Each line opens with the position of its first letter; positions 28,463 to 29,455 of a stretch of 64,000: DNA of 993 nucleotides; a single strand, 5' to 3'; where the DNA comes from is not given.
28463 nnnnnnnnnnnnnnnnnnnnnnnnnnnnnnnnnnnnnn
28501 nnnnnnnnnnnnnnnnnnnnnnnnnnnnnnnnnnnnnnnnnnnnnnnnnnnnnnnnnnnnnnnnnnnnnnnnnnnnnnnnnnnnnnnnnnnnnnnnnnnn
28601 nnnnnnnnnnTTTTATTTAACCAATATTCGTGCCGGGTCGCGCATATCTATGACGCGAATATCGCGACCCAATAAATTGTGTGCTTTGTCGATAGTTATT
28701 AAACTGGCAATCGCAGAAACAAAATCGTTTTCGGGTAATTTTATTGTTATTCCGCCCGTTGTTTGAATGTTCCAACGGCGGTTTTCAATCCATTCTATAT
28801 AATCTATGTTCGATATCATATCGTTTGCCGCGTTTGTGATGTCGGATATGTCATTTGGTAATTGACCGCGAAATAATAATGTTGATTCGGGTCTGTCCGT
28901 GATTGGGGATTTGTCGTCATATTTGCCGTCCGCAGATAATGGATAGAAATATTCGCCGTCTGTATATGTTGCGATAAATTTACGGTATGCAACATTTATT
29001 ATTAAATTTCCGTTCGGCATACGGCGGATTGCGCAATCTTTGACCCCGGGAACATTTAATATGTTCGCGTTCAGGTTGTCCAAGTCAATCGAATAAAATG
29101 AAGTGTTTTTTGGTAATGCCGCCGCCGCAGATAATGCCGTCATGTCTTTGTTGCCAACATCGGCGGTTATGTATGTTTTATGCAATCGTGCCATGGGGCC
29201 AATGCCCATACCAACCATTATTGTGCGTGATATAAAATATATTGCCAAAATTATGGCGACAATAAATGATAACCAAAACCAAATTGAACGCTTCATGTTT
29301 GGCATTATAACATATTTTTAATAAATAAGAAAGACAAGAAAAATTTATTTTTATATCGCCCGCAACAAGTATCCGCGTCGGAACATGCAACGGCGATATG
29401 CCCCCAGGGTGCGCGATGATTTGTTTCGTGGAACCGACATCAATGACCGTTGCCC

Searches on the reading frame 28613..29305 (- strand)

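Call 35: search_protein_families(library=pfam, proteins=[window:28613-29305:-], max_evalue=0.0001)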
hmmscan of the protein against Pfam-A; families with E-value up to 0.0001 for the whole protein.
window:28613-29305:- (230 aa): 1 family
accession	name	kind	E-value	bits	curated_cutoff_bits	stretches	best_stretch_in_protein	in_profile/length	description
PF03799.20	FtsQ_DivIB_C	-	3e-09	38.2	21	1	120-222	9-114/114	Cell division protein FtsQ/DivIB, C-terminal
